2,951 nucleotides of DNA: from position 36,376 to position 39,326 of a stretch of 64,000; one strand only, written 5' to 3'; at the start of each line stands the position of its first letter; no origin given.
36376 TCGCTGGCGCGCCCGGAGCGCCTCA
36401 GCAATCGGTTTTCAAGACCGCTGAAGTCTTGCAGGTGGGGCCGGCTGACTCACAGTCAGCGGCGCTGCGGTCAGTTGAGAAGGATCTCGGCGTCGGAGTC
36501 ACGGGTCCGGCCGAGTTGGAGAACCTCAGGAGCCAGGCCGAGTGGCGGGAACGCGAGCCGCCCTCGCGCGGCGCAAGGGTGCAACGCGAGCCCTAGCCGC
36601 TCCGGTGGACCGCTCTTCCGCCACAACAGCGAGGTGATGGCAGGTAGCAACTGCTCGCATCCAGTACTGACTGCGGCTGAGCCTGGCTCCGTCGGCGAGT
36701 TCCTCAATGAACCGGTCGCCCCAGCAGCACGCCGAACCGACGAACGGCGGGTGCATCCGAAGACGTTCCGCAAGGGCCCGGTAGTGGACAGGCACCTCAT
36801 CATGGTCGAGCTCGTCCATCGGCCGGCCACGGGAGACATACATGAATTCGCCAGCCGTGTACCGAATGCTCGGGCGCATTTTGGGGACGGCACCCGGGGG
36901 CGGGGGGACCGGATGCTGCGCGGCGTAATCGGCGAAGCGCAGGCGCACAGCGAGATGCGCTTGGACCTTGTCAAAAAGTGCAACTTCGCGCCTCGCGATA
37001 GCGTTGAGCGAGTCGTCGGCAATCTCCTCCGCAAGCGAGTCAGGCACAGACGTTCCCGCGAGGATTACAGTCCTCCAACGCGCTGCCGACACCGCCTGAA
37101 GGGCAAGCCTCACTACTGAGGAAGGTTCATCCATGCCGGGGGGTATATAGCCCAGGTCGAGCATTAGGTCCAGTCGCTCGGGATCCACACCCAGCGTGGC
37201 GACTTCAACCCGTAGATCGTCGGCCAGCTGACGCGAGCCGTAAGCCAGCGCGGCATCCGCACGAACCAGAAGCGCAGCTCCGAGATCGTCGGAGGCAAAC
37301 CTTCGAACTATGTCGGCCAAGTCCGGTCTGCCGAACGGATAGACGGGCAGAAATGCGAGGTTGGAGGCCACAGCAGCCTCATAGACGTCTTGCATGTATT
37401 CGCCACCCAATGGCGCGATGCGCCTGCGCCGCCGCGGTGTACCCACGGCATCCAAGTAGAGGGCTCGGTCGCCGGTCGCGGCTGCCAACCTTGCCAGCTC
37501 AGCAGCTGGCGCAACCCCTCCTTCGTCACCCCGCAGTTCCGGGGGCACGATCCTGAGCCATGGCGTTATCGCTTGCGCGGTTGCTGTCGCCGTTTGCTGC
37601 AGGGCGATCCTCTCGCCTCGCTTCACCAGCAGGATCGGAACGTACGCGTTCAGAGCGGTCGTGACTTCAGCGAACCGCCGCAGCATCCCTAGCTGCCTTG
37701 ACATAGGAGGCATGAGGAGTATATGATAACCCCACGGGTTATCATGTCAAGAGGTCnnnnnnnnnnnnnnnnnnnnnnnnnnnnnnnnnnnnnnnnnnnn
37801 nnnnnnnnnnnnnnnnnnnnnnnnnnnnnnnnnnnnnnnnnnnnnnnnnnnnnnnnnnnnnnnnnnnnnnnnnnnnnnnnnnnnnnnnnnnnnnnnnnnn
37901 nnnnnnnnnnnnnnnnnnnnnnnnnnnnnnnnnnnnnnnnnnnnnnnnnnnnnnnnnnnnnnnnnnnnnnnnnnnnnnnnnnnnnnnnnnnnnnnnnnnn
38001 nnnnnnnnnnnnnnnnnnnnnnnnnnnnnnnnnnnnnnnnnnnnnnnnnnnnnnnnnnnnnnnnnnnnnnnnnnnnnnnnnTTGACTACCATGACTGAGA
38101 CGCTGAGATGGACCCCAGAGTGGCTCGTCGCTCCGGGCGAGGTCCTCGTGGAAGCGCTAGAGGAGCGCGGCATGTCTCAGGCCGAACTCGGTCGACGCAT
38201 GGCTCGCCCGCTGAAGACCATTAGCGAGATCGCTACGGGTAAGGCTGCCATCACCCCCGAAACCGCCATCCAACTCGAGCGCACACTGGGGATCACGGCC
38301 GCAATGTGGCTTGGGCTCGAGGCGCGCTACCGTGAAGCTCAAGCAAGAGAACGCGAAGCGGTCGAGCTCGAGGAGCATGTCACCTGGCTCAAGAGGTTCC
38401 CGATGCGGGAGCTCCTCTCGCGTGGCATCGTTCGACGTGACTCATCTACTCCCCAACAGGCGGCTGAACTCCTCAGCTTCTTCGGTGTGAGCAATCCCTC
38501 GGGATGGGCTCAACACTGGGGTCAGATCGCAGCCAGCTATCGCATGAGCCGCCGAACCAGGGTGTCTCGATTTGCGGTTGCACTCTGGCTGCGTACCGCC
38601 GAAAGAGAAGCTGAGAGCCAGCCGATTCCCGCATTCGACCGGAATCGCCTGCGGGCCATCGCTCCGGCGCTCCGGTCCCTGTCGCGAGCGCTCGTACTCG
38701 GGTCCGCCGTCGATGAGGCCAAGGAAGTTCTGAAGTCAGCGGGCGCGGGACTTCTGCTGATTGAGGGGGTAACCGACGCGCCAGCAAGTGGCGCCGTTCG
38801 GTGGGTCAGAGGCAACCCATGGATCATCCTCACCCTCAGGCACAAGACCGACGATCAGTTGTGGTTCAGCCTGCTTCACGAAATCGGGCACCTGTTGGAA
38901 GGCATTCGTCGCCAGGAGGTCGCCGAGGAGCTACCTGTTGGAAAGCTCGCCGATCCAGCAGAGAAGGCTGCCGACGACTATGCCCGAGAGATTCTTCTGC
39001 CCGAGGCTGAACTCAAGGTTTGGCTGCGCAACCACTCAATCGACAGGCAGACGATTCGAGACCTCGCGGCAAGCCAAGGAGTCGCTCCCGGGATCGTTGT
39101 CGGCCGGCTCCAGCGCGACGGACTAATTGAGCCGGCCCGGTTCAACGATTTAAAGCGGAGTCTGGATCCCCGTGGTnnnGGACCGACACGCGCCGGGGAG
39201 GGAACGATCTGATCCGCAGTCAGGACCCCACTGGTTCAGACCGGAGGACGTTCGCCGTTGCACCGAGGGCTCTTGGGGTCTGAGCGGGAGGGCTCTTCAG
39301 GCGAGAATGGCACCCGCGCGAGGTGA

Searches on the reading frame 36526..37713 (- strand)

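Call 6: search_protein_families(library=pfam, proteins=[window:36526-37713:-], max_evalue=0.1)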
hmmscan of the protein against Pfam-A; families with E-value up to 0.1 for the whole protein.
window:36526-37713:- (395 aa): 1 family
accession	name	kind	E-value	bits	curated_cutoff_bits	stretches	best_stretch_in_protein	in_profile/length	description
PF14350.11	Beta_protein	-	2.8e-43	149.1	27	1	24-364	1-340/342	Beta protein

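Call 7: search_protein_families(library=padloc, proteins=[window:36526-37713:-], max_evalue=0.1)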
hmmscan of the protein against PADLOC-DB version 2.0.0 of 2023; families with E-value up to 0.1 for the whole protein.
window:36526-37713:- (395 aa): 2 families
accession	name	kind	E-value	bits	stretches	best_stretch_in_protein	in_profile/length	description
PDLC03984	PD-Lambda-2_C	-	2.3e-29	100.7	2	171-367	165-360/377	-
PDLC03983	PD-Lambda-2_C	-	1.4e-26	91.5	1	23-366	6-349/374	-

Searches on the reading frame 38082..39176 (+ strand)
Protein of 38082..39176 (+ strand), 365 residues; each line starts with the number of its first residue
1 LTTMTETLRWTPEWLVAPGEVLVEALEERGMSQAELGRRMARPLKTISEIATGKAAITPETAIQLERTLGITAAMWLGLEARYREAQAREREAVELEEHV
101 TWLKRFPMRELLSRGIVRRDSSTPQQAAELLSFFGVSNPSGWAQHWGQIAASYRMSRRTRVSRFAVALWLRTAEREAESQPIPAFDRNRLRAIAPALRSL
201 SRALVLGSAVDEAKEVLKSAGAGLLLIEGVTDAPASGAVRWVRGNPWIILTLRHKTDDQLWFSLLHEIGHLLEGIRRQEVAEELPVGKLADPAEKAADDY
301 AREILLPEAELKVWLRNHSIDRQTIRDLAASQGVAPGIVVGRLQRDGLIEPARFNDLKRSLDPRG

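Call 6: search_protein_families(library=pfam, proteins=[window:38082-39176:+], max_evalue=0.1)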
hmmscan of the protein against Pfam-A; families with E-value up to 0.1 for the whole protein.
window:38082-39176:+ (365 aa): 5 families
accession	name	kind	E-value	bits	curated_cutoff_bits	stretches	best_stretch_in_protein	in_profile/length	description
PF01381.28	HTH_3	-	2.3e-07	31.2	23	1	24-73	3-52/55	Helix-turn-helix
PF06114.19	Peptidase_M78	-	2.2e-05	24.7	22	1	237-340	19-119/123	IrrE N-terminal-like domain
PF13560.12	HTH_31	-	0.0023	18.6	27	1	27-74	11-59/64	Helix-turn-helix domain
PF04218.19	CENP-B_N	-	0.0054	16.8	21.2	1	28-57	20-49/53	CENP-B N-terminal DNA-binding domain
PF12844.13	HTH_19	-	0.076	13.4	30.2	0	19-76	1-57/64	Helix-turn-helix domain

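Call 7: search_protein_families(library=padloc, proteins=[window:38082-39176:+], max_evalue=0.1)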
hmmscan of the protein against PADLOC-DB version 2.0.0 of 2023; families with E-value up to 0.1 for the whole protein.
window:38082-39176:+ (365 aa): 17 families
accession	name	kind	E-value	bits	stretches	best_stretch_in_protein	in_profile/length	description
PDLC03982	PD-Lambda-2_B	-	2.5e-32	110.7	1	20-346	62-376/402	-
PDLC04141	capP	-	2.4e-09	35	1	237-334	45-141/242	capP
PDLC03948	RmrA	-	6.1e-08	30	2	19-74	10-65/397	-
PDLC03949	RmrA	-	3.2e-07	27.5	1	241-313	171-233/363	-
PDLC03945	RmrA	-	5.5e-06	23.8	1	243-316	191-261/394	-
PDLC03947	RmrA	-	2.2e-05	21.4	1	231-321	179-267/383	-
PDLC04760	PDC-M64C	-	3.8e-05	22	1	24-71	33-80/93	-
PDLC03952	RmrA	-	7.5e-05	19.7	1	241-310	201-268/395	-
PDLC03954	RmrA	-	0.0003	17.9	1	240-312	188-258/380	-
PDLC03951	RmrA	-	0.00064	16.8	0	240-321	183-262/400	-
PDLC03946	RmrA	-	0.0007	16.4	1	241-324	172-246/357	-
PDLC03953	RmrA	-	0.0018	15.5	1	254-362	202-299/373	-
PDLC04757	PDC-M64B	-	0.002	16.1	1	23-72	35-84/128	-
PDLC04142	capH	-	0.012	14.7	1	19-90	8-79/103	capH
PDLC03944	RmrA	-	0.019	12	1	248-363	187-300/384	-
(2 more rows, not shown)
